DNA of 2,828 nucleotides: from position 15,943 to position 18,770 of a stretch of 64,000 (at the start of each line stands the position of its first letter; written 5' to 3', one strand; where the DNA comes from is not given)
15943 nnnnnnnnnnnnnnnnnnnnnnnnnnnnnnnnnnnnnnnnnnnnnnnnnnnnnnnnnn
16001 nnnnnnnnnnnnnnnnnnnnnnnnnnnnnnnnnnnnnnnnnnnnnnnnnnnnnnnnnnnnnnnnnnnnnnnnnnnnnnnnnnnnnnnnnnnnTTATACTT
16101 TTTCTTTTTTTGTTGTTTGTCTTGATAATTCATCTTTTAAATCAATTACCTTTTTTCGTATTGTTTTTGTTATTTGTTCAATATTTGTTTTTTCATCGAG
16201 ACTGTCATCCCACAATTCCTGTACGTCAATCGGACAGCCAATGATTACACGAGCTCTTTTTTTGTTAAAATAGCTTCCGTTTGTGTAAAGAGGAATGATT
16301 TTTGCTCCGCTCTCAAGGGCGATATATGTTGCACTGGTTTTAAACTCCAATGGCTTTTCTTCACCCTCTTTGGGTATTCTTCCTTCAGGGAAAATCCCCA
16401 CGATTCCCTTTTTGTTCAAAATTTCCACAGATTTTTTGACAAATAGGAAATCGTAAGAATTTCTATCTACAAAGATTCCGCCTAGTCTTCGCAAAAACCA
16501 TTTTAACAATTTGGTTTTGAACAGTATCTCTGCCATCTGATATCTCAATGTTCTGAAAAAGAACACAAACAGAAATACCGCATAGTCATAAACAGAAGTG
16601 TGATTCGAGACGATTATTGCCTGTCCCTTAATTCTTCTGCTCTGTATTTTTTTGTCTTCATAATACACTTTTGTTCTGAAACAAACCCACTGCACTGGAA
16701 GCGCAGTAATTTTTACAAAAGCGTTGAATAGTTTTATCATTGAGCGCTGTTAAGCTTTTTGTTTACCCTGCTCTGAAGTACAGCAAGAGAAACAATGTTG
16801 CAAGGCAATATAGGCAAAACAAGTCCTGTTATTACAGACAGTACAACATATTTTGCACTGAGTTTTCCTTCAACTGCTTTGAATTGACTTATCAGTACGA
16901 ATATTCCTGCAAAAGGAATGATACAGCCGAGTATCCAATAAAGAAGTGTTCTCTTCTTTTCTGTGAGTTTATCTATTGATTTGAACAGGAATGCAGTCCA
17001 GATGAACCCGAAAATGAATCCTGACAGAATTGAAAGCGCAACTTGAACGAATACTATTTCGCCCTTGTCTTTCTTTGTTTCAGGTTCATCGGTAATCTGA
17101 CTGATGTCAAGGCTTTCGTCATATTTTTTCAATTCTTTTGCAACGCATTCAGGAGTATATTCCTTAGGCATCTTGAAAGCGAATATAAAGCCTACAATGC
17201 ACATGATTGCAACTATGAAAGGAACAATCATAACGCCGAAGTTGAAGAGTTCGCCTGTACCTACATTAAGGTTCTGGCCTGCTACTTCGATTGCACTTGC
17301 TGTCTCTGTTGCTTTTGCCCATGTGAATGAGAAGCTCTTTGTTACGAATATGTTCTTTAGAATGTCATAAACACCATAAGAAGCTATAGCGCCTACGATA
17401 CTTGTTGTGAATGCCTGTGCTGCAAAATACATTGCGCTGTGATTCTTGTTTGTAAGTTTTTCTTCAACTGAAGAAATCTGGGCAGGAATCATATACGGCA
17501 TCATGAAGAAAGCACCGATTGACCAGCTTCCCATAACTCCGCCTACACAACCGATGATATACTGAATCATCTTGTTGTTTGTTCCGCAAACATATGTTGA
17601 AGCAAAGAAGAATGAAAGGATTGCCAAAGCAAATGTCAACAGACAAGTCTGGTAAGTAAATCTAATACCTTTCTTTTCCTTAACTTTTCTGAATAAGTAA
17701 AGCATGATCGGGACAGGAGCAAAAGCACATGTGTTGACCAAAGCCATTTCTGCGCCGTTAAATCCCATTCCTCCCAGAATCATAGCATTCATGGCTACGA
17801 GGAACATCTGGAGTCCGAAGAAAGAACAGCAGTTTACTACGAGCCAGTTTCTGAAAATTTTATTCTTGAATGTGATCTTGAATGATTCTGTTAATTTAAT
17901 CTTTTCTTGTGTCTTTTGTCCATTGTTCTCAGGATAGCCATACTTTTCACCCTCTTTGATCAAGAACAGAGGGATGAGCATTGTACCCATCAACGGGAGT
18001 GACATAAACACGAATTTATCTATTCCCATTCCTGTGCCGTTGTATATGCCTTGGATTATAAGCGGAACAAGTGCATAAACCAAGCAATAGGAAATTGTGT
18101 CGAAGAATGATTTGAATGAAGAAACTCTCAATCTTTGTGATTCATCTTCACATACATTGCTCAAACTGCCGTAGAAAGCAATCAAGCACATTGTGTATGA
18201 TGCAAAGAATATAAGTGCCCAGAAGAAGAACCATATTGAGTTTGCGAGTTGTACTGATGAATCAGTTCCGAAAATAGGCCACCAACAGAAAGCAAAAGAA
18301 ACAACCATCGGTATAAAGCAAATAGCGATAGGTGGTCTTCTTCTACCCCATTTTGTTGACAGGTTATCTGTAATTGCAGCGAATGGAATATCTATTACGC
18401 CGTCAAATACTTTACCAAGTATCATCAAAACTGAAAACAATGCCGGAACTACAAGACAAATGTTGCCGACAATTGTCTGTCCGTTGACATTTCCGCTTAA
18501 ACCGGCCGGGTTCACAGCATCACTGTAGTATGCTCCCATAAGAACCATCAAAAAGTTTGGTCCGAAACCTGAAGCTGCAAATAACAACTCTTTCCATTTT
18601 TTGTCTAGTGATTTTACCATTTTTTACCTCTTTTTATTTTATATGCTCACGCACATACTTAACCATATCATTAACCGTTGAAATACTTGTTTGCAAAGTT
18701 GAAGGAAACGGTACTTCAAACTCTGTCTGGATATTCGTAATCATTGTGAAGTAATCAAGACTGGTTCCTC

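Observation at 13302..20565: Seven-gene carrier-protein-dependent lipid acylation/remodelling operon: 2 ligases, 2 carriers, 2 PlsC acyltransferases, an MFS_2 permease and an LRAT/PLAAT-like enzyme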

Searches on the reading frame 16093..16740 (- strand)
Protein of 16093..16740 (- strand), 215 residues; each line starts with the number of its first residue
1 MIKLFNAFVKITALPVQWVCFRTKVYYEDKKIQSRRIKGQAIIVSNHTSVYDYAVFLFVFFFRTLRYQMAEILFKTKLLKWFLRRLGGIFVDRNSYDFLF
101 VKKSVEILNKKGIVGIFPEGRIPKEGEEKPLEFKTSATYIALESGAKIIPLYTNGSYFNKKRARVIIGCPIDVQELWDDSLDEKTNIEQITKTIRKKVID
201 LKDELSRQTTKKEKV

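Call 3: search_protein_families(library=pfam, proteins=[window:16093-16740:-], max_evalue=0.01)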
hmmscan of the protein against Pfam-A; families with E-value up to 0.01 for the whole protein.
window:16093-16740:- (215 aa): 1 family
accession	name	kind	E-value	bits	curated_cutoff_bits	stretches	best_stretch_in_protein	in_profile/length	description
PF01553.26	Acyltransferase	-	7.1e-23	81.3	23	1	33-152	11-130/132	Acyltransferase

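Call 5: search_protein_families(library=ncbifam, proteins=[window:16093-16740:-], max_evalue=0.001)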
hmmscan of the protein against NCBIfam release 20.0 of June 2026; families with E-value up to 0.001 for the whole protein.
window:16093-16740:- (215 aa): 4 families
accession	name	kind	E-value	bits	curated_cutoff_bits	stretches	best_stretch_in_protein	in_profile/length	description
TIGR00530.1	AGP_acyltrn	subfamily_domain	4.3e-19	68.5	102.95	1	38-151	15-127/130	1-acylglycerol-3-phosphate O-acyltransferase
NF006386.0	PRK08633.1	equivalog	6.1e-15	54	1221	1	2-205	408-606/1147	acyl-[ACP]--phospholipid O-acyltransferase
NF005959.0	PRK08043.1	equivalog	2.2e-08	32.8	886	1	19-159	12-143/719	bifunctional acyl-ACP--phospholipid O-acyltransferase/long-chain-fatty-acid--ACP ligase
NF005291.0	PRK06814.1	equivalog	3.2e-06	25.3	1349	1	36-157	451-567/1140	acyl-[ACP]--phospholipid O-acyltransferase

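Call 38: search_solved_structures(query=window:16093-16740:-, max_evalue=0.01)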
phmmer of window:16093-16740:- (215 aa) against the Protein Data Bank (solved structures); distinct sequences matched with E-value up to 0.01: 1.
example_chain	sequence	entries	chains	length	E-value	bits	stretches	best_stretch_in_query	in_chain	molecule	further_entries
5kym_A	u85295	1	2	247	1.1e-09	41.4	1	41-159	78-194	1-acyl-sn-glycerol-3-phosphate acyltransferase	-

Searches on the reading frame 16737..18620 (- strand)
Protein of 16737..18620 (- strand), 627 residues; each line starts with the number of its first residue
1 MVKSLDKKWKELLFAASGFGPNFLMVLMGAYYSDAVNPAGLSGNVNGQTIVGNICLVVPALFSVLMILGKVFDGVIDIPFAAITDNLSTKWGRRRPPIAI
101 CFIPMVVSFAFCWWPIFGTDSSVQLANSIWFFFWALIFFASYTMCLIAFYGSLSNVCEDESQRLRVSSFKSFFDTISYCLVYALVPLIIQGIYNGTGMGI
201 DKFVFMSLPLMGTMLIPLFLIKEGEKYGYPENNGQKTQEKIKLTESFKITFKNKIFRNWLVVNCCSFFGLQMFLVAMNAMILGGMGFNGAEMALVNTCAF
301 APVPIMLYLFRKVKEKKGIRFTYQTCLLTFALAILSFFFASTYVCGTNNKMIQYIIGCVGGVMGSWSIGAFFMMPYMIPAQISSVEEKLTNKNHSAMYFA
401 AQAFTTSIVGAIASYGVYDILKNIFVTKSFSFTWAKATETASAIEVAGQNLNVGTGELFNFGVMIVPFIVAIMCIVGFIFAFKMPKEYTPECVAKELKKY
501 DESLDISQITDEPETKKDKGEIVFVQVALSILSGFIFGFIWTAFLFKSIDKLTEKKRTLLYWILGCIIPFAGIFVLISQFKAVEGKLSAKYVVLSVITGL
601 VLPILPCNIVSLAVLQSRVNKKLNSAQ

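Call 3: search_protein_families(library=pfam, proteins=[window:16737-18620:-], max_evalue=0.01)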
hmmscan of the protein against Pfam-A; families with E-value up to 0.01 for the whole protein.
window:16737-18620:- (627 aa): 2 families
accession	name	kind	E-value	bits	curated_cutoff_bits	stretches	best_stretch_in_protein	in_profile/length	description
PF13347.12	MFS_2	-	2.2e-33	115.9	27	1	54-421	27-381/427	MFS/sugar transport protein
PF07690.21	MFS_1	-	3.8e-13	49.5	33.4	1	78-413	46-346/347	Major Facilitator Superfamily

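Call 5: search_protein_families(library=ncbifam, proteins=[window:16737-18620:-], max_evalue=0.001)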
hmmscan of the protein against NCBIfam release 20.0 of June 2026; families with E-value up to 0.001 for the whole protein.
window:16737-18620:- (627 aa): 1 family
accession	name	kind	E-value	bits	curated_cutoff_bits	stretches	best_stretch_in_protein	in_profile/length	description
TIGR00792.1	gph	subfamily_domain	6.2e-10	38.3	231.35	1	23-485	17-423/437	glycoside-pentoside-hexuronide (GPH):cation symporter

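Call 39: search_solved_structures(query=window:16737-18620:-, max_evalue=0.01)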
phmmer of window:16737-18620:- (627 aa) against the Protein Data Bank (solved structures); distinct sequences matched with E-value up to 0.01: 0.

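Call 42: find_homologous_proteins(query=window:16737-18620:-, max_evalue=0.00001)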
Query window:16737-18620:- (627 aa): 1254 proteins with E <= 0.00001 among 8000 candidates; the best 120 are listed.
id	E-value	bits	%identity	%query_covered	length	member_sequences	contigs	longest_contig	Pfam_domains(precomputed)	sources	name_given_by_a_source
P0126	0.0e+0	1402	100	100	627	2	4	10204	PF13347.13,PF07690.22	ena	-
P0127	0.0e+0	1165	80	100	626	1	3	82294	PF13347.13,PF07690.22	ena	-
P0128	0.0e+0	1055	74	99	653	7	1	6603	PF13347.13,PF07690.22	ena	-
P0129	0.0e+0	1029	72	99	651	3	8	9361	PF13347.13,PF07690.22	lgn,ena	-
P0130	0.0e+0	1018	71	99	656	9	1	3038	PF13347.13,PF07690.22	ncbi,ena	-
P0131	3.3e-298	1009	71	99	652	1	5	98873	PF13347.13,PF07690.22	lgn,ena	-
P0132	9.3e-298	1007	71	99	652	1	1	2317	PF13347.13,PF07690.22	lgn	-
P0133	1.2e-297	1007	71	99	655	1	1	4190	PF13347.13,PF07690.22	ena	-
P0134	1.4e-297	1007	71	99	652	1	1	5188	PF13347.13,PF07690.22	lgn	-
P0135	1.7e-297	1006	71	99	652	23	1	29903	PF13347.13,PF07690.22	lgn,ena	-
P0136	3.3e-297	1005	71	99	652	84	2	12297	PF13347.13,PF07690.22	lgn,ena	-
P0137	2.1e-292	989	70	99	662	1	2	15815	PF13347.13,PF07690.22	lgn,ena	-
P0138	5.2e-292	988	70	99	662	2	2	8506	PF13347.13,PF07690.22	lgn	-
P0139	1.0e-291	987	73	93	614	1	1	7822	PF13347.13,PF07690.22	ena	-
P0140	1.6e-291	987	68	100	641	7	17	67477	PF13347.13,PF07690.22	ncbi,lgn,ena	-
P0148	6.2e-275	932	64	100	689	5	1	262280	PF13347.13,PF07690.22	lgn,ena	-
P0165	4.0e-249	847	61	100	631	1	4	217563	PF13347.13,PF07690.22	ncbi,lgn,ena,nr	ncbi:MAG: MFS transporter [Clostridia bacterium]|nr:MFS transporter [Clostridia bacterium]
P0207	4.6e-245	833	60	100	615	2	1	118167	PF13347.13,PF07690.22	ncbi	-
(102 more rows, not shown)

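Call 44: find_encoding_contigs(protein=P0165, flank=9000, max_places=1)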
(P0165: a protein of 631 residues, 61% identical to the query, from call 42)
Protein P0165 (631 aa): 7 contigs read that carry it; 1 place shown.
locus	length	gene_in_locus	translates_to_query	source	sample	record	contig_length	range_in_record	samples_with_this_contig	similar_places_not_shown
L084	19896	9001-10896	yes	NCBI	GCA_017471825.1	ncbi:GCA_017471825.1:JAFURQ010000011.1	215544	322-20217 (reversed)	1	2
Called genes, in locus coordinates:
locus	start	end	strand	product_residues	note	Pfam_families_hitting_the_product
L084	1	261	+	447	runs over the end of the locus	PF00342:PGI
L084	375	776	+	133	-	-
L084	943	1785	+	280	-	-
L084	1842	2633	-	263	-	PF00588:SpoU_methylase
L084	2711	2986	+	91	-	PF12116:SpoIIID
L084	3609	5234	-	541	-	PF02878:PGM_PMM_I, PF02879:PGM_PMM_II, PF02880:PGM_PMM_III, PF00408:PGM_PMM_IV (weak)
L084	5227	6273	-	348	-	PF04041:Glyco_hydro_130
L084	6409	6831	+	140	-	-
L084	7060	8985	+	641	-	PF00501:AMP-binding, PF00550:PP-binding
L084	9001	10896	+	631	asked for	PF07690:MFS_1, PF13347:MFS_2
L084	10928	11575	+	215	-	PF01553:Acyltransferase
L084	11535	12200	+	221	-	PF01553:Acyltransferase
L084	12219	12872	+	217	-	PF01648:ACPS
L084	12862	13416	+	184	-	-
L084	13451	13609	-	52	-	-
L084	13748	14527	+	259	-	PF00702:Hydrolase (weak), PF05116:S6PP (faint), PF08282:Hydrolase_3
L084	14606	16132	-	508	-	PF00239:Resolvase, PF07508:Recombinase, PF13408:Zn_ribbon_recom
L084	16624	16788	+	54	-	-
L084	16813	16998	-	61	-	-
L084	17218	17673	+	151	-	-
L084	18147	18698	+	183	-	-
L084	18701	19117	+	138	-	-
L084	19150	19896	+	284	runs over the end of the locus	PF13306:LRR_5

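Call 45: find_encoding_contigs(protein=P0148, flank=9000, max_places=1)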
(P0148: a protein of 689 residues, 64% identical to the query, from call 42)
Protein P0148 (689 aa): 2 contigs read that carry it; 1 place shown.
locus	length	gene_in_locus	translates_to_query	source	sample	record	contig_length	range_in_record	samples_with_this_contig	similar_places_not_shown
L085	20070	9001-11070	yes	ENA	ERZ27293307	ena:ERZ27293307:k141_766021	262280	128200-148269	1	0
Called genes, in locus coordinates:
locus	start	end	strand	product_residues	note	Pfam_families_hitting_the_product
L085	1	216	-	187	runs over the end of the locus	PF02870:Methyltransf_1N, PF01035:DNA_binding_1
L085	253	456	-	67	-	-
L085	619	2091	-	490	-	-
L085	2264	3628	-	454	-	PF14501:HATPase_c_5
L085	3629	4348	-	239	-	PF00072:Response_reg, PF04397:LytTR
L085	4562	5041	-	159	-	-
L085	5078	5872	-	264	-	PF18978:DUF5714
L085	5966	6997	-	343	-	-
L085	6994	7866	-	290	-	PF00005:ABC_tran, PF13304:AAA_21 (weak)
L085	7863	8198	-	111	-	PF00392:GntR, PF13412:HTH_24 (faint)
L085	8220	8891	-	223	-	-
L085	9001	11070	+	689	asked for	PF07690:MFS_1, PF13347:MFS_2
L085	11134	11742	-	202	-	PF02525:Flavodoxin_2 (weak), PF03358:FMN_red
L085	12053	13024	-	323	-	PF12740:PETase (weak), PF01738:DLH (faint), PF02129:Peptidase_S15, PF00326:Peptidase_S9 (faint)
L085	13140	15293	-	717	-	PF14262:Cthe_2159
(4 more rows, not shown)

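Call 46: find_encoding_contigs(protein=P0207, flank=9000, max_places=1)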
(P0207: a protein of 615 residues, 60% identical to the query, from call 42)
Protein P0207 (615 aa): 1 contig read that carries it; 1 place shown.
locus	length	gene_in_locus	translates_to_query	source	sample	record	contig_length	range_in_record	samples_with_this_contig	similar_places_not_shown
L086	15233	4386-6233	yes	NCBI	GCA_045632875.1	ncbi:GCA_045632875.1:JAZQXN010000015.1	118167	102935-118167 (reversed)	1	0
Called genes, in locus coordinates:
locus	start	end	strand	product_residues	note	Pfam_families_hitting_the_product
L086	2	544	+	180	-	?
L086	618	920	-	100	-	-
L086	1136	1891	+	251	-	PF14808:TMEM164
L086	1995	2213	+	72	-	-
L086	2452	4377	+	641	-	PF00501:AMP-binding, PF00550:PP-binding (faint)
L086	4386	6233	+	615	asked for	PF07690:MFS_1, PF13347:MFS_2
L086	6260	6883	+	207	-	PF01553:Acyltransferase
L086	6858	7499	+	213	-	PF01553:Acyltransferase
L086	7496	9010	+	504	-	PF00501:AMP-binding, PF23562:AMP-binding_C_3 (weak)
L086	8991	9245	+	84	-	PF00550:PP-binding (weak)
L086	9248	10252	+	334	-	PF04970:LRAT, PF01648:ACPS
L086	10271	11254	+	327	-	-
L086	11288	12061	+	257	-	PF02698:DUF218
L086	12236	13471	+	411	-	PF16491:Peptidase_M48_N, PF05569:Peptidase_M56 (weak), PF01435:Peptidase_M48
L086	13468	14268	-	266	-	PF13527:Acetyltransf_9, PF23209:IDM1_C (faint), PF00583:Acetyltransf_1, PF13508:Acetyltransf_7 (weak), PF13673:Acetyltransf_10 (faint)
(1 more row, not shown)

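Call 57: predict_structure(alignment_id=A2)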
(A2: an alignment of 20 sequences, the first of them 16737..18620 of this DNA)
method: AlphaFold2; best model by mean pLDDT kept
length: 627 residues; sequences in the alignment: 20
mean_pLDDT: 79.0   pTM: 0.75
mean pLDDT of the five models: 79.0, 78.3, 77.9, 75.0, 73.7
residues with pLDDT >= 90: 66; 70-90: 467; 50-70: 90; < 50: 4
segments of 3 or more residues with pLDDT < 50: none
pLDDT, mean of each block of 10 residues (from residue 1): 72 83 87 81 69 81 84 80 73 80 92 86 88 90 80 66 73 77 79 81 90 87 71 63 76 86 89 84 79 78 73 82 89 89 82 86 78 75 77 75 84 84 88 84 86 86 90 94 85 80 77 55 53 58 62 70 72 81 78 80 70 79 70
secondary structure, 60 per line:
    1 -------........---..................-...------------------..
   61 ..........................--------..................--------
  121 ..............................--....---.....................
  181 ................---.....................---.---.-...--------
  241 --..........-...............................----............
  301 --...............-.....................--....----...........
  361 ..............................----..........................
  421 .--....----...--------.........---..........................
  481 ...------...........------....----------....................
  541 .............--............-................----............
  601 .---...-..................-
elements in order: H8-15 H19-36 H59-86 H95-112 H121-150 H153-156 H160-196 H200-220 H243-252 H254-284 H289-300 H303-317 H319-339 H342-345 H350-390 H395-421 E424-427 E432-434 H443-451 E458-460 H461-483 H490-500 H507-510 H521-553 H556-567 H569-584 H589-601 H609-626

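Call 59: fold_search(model_id=the predicted structure, library=pdb)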
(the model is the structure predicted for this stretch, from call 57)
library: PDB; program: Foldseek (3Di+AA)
matches with E <= 10: 635; with E <= 0.001: 285
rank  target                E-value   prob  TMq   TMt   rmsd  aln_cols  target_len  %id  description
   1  8d2s_A                3.3e-10  1.00  0.56  0.71   5.6       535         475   10  Zebrafish MFSD2A isoform B in inward open ligand bound conformation (released 2023-05-10)
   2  8d2t_A                3.8e-10  1.00  0.54  0.72   5.9       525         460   11  Zebrafish MFSD2A isoform B in inward open ligand-free conformation (released 2023-05-10)
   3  7mjs_X                4.7e-10  1.00  0.53  0.70   6.4       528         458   12  Single-Particle Cryo-EM Structure of Major Facilitator Superfamily Domain containing 2A in complex with LPC-18:3 (released 2021-06-16)
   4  7l16                  1.4e-09  1.00  0.52  0.69   6.0       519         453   13  Crystal structure of sugar-bound melibiose permease MelB (released 2021-08-04)
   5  9old                  1.6e-09  1.00  0.54  0.72   6.2       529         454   12  Crystal structure of alpha-NPG-bound D59C MelBSt (released 2026-02-04)
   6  9oli_A                1.9e-09  1.00  0.56  0.75   5.8       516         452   12  Crystal structure of the melibiose-bound melibiose transporter (released 2026-02-04)
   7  8t60_A                2.8e-09  1.00  0.53  0.77   5.5       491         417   13  CryoEM structure of an inward-facing MelBSt at a Na(+)-bound and sugar low-affinity conformation (released 2024-02-28)
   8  8fq9                  4.5e-09  1.00  0.51  0.68   6.2       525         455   14  Crystal structure of a ligand-bound cation-site mutant D55C of a melibiose transporter (released 2024-06-05)
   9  7oix_B                8.0e-08  1.00  0.54  0.72   5.7       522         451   13  Structure of thermostable human MFSD2A in complex with thermostable human Sync2 (released 2022-06-01)
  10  9ghz                  1.3e-07  1.00  0.49  0.60   6.9       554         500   12  Cryo-EM structure of human SLC45A4 in lipid nanodiscs (released 2025-07-30)
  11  9giu                  1.6e-07  1.00  0.47  0.58   7.7       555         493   11  Cryo-EM structure of human SLC45A4 in detergent (released 2025-07-30)
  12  8zoj_B                1.7e-07  1.00  0.46  0.68   5.9       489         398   15  The crystal structure of YegTK267A from the Nucleoside: H+ Symporter Family (released 2025-04-02)
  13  4zow                  2.9e-07  1.00  0.45  0.68   6.4       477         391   12  Crystal structure of E. coli multidrug transporter MdfA in complex with chloramphenicol (released 2015-08-19)
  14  6euq                  3.6e-07  1.00  0.44  0.65   6.6       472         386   11  MdfA(Q131R/L339E) (released 2018-08-08)
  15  6oom                  3.9e-07  1.00  0.46  0.67   6.5       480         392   12  PROTEIN A (released 2019-09-04)
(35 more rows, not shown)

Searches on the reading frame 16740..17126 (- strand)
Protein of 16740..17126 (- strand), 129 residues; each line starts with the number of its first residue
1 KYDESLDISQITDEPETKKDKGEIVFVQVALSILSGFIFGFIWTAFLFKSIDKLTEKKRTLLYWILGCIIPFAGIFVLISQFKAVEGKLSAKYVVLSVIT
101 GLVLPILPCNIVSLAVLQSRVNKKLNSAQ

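Call 61: search_protein_families(library=pfam, proteins=[window:16740-17126:-], max_evalue=0.01)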
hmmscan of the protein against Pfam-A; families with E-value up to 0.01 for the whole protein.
seq(129 aa): 2 families
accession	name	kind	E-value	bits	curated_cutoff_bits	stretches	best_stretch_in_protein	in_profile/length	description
PF02632.19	BioY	-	0.00056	20.3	25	1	30-116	52-130/140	BioY family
PF11712.13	Vma12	-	0.0018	18.7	25.5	1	24-86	76-134/137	Endoplasmic reticulum-based factor for assembly of V-ATPase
